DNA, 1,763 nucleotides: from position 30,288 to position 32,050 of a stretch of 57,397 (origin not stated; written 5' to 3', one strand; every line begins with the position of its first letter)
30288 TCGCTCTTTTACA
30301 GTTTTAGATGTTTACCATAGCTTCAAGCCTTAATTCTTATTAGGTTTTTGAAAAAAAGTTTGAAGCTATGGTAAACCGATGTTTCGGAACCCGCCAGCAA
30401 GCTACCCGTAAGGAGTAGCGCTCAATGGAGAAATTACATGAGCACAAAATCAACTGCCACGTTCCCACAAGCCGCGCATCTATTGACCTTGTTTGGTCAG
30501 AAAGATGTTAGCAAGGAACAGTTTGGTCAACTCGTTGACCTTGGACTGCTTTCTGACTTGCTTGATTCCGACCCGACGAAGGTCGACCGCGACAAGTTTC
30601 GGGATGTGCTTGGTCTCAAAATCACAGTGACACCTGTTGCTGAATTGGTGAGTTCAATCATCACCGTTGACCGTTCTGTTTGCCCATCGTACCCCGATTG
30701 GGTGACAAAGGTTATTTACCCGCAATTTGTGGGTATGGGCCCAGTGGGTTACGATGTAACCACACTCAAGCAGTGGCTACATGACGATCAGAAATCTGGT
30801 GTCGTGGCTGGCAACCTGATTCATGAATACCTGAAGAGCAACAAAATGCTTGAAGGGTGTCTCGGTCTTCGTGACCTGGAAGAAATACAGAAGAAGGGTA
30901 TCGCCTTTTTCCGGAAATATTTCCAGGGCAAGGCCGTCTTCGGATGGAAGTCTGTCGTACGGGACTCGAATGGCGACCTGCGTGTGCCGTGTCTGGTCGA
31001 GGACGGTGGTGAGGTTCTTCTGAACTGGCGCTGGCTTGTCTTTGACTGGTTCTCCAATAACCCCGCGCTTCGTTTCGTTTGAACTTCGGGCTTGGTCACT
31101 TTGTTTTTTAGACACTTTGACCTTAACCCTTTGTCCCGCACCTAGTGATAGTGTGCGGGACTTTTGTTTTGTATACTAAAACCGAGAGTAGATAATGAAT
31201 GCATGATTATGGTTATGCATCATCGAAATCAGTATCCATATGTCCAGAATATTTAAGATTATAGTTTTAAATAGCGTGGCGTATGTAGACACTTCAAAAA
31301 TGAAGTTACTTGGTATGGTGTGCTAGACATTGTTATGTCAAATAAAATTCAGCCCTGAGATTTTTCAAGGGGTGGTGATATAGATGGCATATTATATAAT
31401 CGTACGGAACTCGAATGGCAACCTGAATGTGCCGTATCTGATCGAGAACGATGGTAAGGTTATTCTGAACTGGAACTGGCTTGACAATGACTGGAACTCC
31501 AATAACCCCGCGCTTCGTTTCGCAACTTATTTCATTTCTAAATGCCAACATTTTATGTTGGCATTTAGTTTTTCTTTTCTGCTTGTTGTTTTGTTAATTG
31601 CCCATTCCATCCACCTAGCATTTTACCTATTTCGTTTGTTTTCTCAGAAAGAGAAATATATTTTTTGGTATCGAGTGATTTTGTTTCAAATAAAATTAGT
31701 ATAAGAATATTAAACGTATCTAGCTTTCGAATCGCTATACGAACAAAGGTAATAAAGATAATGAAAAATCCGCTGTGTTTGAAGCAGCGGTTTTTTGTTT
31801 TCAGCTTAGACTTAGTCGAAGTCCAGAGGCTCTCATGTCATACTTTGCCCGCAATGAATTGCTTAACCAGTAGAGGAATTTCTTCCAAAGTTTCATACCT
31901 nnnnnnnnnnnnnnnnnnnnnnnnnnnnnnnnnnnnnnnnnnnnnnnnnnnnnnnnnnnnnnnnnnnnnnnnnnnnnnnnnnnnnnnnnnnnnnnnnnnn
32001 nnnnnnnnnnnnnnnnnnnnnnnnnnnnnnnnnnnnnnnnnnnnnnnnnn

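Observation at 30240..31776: RT-less satellite DGR cassette with its own distinct template repeat, about 19 kb from the only reverse transcriptase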

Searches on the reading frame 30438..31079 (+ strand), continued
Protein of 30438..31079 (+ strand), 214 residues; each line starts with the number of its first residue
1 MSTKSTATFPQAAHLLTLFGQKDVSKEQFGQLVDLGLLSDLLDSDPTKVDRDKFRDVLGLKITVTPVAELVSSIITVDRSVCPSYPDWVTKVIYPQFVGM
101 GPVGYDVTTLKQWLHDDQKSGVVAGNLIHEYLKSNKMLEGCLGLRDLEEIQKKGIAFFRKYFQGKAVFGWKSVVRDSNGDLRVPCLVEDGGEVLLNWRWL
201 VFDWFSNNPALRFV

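Call 69: predict_structure(alignment_id=A8)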
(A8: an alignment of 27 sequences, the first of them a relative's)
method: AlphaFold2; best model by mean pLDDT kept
length: 214 residues; sequences in the alignment: 27
mean_pLDDT: 83.8   pTM: 0.65
mean pLDDT of the five models: 83.8, 83.5, 82.2, 76.7, 62.2
residues with pLDDT >= 90: 103; 70-90: 74; 50-70: 31; < 50: 6
segments of 3 or more residues with pLDDT < 50: 1-3
pLDDT, mean of each block of 10 residues (from residue 1): 57 69 77 83 74 80 56 91 95 95 92 84 90 93 96 94 91 96 94 90 75 58
secondary structure, 60 per line:
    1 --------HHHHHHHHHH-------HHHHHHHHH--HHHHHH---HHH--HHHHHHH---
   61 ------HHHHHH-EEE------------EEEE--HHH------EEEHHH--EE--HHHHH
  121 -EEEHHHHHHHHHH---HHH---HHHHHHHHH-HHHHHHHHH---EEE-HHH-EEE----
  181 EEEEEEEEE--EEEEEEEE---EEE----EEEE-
elements in order: H9-18 H26-34 H37-42 H51-57 H67-72 E74-76 E89-92 E104-106 H116-120 E122-124 H125-134 H144-152 H154-162 E166-168 E174-176 E181-189 E192-199 E203-205 E210-213

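Call 72: fold_search(model_id=the predicted structure, library=pdb)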
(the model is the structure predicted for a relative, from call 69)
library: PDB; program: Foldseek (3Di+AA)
matches with E <= 10: 276; with E <= 0.001: 0
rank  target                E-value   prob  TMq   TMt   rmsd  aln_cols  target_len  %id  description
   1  1ukm_B                5.5e-01  0.21  0.23  0.35   9.4       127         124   12  Crystal structure of EMS16, an Antagonist of collagen receptor integrin alpha2beta1 (GPIa/IIa) (released 2003-11-04)
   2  8oks_B                6.9e-01  0.35  0.28  0.47   6.8       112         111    8  Crystal structure of Bdellovibrio bacteriovorus Bd2740 C-terminal domain (released 2023-10-25)
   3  8fs5_G                7.8e-01  0.07  0.12  0.09  14.3        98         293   12  Structure of S. cerevisiae Rad24-RFC loading the 9-1-1 clamp onto a 10-nt gapped DNA in step 3 (open 9-1-1 and stably  (released 2023-06-14)
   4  3lic                  8.2e-01  0.01  0.10  0.09  28.5       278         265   13  Crystal Structure of the extracellular domain of the putative histidine kinase soHK1S-Z6 (released 2010-05-05)
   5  8fs7_G                1.2e+00  0.06  0.11  0.09  13.4        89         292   12  Structure of S. cerevisiae Rad24-RFC loading the 9-1-1 clamp onto a 10-nt gapped DNA in step 5 (closed 9-1-1 and stabl (released 2023-06-14)
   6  9jlb_C                1.2e+00  0.04  0.12  0.07  13.0       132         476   10  Cryo-EM structure of phyB-PIF6beta complex (released 2025-06-04)
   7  8fs6_G                1.2e+00  0.05  0.12  0.09  14.4        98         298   12  Structure of S. cerevisiae Rad24-RFC loading the 9-1-1 clamp onto a 10-nt gapped DNA in step 4 (partially closed 9-1-1 (released 2023-06-14)
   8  4yec_A                1.5e+00  0.08  0.12  0.18   9.0        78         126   13  Crystal structure of a clostripain (PARMER_00083) from Parabacteroides merdae ATCC 43184 in complex with peptide inhib (released 2016-03-16)
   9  7qaj_H                1.7e+00  0.07  0.20  0.29   9.8       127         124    9  ZK002 with Anti-angiogenic and Anti-inflamamtory Properties (released 2023-06-14)
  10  3uws_C                1.7e+00  0.06  0.13  0.20  10.0        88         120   14  Crystal structure of a clostripain (PARMER_00083) from Parabacteroides merdae ATCC 43184 at 1.70 A resolution (released 2012-06-13)
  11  5nrl_i                1.8e+00  0.06  0.11  0.20   6.4        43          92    9  Structure of a pre-catalytic spliceosome (released 2017-05-31)
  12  5zwn_c                2.0e+00  0.04  0.10  0.17   6.4        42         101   10  Cryo-EM structure of the yeast pre-B complex at an average resolution of 3.3 angstrom (Part II: U1 snRNP region) (released 2018-08-29)
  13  1v7p_B                2.2e+00  0.09  0.24  0.35   9.1       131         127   11  Structure of EMS16-alpha2-I domain complex (released 2004-09-07)
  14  4y0w_C                2.2e+00  0.06  0.13  0.13  10.1        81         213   16  YeaZ from Pseudomonas aeruginosa (released 2016-01-27)
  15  7sgz_G                2.2e+00  0.03  0.11  0.09  15.1       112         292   12  Structure of the yeast Rad24-RFC loader bound to DNA and the closed 9-1-1 clamp (released 2022-03-23)
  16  3wbr_H                2.4e+00  0.06  0.20  0.29   9.9       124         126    9  Crystal structure of carbohydrate recognition domain of Blood Dendritic Cell Antigen-2 (BDCA2) lectin (crystal form-3) (released 2013-12-25)
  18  3wbr_F                2.5e+00  0.06  0.20  0.30   9.7       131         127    8  Crystal structure of carbohydrate recognition domain of Blood Dendritic Cell Antigen-2 (BDCA2) lectin (crystal form-3) (released 2013-12-25)
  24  3wbr_A                2.8e+00  0.06  0.21  0.31   9.5       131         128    9  Crystal structure of carbohydrate recognition domain of Blood Dendritic Cell Antigen-2 (BDCA2) lectin (crystal form-3) (released 2013-12-25)
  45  3wbr_E                4.3e+00  0.04  0.21  0.31   8.0       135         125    7  Crystal structure of carbohydrate recognition domain of Blood Dendritic Cell Antigen-2 (BDCA2) lectin (crystal form-3) (released 2013-12-25)
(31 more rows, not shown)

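Call 77: find_encoding_contigs(protein=P0121, flank=1000, max_places=10)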
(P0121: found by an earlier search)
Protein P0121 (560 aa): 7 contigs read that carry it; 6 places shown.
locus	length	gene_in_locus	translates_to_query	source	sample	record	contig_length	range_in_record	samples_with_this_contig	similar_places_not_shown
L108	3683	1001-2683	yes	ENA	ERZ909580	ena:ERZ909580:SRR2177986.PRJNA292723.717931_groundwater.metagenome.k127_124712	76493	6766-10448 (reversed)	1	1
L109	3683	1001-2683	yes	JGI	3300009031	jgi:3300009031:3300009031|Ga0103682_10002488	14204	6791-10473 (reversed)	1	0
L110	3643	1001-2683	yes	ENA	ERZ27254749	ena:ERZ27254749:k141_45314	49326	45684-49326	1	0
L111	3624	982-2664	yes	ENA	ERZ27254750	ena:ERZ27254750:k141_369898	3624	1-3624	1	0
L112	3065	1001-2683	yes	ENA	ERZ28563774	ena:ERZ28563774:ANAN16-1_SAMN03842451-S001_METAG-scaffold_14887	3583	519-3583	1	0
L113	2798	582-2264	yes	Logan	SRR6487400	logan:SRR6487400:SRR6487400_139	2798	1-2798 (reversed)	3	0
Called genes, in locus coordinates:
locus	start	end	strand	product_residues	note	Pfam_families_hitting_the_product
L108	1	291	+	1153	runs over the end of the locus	PF00133:tRNA-synt_1, PF09334:tRNA-synt_1g (faint), PF00300:His_Phos_1, PF00133:tRNA-synt_1, PF08264:Anticodon_1, PF19302:DUF5915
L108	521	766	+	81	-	PF15919:HicB_lk_antitox (weak)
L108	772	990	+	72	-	PF07927:HicA_toxin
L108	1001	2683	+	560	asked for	PF14284:PcfJ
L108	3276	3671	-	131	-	PF22296:bAvd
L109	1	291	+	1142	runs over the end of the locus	PF00133:tRNA-synt_1, PF09334:tRNA-synt_1g (faint), PF00300:His_Phos_1, PF00133:tRNA-synt_1, PF08264:Anticodon_1, PF19302:DUF5915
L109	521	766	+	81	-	PF15919:HicB_lk_antitox (weak)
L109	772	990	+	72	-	PF07927:HicA_toxin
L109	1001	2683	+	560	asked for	PF14284:PcfJ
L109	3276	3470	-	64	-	PF22296:bAvd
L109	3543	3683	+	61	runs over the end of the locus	-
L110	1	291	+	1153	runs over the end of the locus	PF00133:tRNA-synt_1, PF09334:tRNA-synt_1g (faint), PF00300:His_Phos_1, PF00133:tRNA-synt_1, PF08264:Anticodon_1, PF19302:DUF5915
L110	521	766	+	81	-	PF15919:HicB_lk_antitox (weak)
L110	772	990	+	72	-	PF07927:HicA_toxin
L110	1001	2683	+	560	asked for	PF14284:PcfJ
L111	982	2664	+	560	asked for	PF14284:PcfJ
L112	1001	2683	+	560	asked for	PF14284:PcfJ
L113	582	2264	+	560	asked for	PF14284:PcfJ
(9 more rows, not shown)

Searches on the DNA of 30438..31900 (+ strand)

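Call 40: search_rna_families(source=window, start=30900, end=31900, threshold=evalue, max_evalue=1)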
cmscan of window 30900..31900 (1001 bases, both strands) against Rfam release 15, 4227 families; matches with E-value up to 1: 1.
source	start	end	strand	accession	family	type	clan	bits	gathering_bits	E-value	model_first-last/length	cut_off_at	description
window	31292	31404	+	RF03019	RT-16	Gene; sRNA;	-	25.6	50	0.19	1-158/158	no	RT-16 RNA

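Call 43: search_rna_families(source=L006, start=10400, end=11300, threshold=evalue, max_evalue=10, show_alignments=1)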
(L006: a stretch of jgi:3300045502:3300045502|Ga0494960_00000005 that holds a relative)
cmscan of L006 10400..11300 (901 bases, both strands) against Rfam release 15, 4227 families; matches with E-value up to 10: 6.
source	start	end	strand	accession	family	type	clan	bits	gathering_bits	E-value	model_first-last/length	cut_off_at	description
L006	10538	10594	-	RF03780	mir-3389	Gene; miRNA;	-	19.9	75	0.84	1-69/69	no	mir-3389 microRNA precursor family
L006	10809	10837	+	RF01837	toga_FSE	Cis-reg; frameshift_element;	-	16.2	40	4.5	1-29/29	no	togavirus ribosomal frameshift element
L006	10629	10693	-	RF00570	SNORD64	Gene; snRNA; snoRNA; CD-box;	CL00069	16.2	40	7.1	1-67/67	no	Small Nucleolar RNA SNORD64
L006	10630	10674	-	RF01545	TB3Cs2H1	Gene; snRNA; snoRNA; HACA-box;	-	15.9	60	5.1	1-69/69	no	Trypanosomatid snoRNA TB3Cs2H1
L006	10791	10896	-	RF01955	NEAT1_1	Gene; lncRNA;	-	14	50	6.2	1-122/122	no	Nuclear enriched abundant transcript 1 conserved region 1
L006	11133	11206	-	RF02248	Six3os1_3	Gene; lncRNA;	-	13.3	40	0.98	1-75/75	no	Six3os1 conserved region 3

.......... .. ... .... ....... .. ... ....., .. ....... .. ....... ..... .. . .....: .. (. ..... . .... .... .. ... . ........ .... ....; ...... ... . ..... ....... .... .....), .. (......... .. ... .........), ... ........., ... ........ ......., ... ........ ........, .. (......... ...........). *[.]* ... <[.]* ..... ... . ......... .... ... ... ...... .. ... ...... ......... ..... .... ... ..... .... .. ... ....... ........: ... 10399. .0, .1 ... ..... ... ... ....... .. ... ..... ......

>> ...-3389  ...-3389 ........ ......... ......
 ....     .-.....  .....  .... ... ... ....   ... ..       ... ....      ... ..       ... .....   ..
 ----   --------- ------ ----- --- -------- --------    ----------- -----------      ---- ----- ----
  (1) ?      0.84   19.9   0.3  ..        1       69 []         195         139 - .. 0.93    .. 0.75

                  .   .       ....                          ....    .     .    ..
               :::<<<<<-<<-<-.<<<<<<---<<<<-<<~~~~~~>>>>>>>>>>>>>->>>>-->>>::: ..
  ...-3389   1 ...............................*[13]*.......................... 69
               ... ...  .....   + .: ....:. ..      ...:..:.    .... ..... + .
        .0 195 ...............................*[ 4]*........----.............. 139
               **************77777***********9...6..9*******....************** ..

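Call 44: search_rna_families(source=window, start=31050, end=31600, threshold=evalue, max_evalue=10, show_alignments=2)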
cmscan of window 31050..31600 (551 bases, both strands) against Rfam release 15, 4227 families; matches with E-value up to 10: 5.
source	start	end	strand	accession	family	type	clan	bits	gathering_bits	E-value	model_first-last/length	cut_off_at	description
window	31292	31404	+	RF03019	RT-16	Gene; sRNA;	-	25.6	50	0.1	1-158/158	no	RT-16 RNA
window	31538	31568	+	RF03463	mir-3036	Gene; miRNA;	-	18.5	70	2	9-48/58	no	mir-3036 microRNA precursor family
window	31538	31568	-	RF03463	mir-3036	Gene; miRNA;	-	17.9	70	2.8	9-48/58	no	mir-3036 microRNA precursor family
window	31134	31174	+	RF02401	ClpQY_promoter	Cis-reg;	-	14.6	42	1.2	1-33/57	no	ClpQY promoter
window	31235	31285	-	RF04044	mir-7939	Gene; miRNA;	-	14.5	75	5.2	1-61/61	no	mir-7939 microRNA precursor family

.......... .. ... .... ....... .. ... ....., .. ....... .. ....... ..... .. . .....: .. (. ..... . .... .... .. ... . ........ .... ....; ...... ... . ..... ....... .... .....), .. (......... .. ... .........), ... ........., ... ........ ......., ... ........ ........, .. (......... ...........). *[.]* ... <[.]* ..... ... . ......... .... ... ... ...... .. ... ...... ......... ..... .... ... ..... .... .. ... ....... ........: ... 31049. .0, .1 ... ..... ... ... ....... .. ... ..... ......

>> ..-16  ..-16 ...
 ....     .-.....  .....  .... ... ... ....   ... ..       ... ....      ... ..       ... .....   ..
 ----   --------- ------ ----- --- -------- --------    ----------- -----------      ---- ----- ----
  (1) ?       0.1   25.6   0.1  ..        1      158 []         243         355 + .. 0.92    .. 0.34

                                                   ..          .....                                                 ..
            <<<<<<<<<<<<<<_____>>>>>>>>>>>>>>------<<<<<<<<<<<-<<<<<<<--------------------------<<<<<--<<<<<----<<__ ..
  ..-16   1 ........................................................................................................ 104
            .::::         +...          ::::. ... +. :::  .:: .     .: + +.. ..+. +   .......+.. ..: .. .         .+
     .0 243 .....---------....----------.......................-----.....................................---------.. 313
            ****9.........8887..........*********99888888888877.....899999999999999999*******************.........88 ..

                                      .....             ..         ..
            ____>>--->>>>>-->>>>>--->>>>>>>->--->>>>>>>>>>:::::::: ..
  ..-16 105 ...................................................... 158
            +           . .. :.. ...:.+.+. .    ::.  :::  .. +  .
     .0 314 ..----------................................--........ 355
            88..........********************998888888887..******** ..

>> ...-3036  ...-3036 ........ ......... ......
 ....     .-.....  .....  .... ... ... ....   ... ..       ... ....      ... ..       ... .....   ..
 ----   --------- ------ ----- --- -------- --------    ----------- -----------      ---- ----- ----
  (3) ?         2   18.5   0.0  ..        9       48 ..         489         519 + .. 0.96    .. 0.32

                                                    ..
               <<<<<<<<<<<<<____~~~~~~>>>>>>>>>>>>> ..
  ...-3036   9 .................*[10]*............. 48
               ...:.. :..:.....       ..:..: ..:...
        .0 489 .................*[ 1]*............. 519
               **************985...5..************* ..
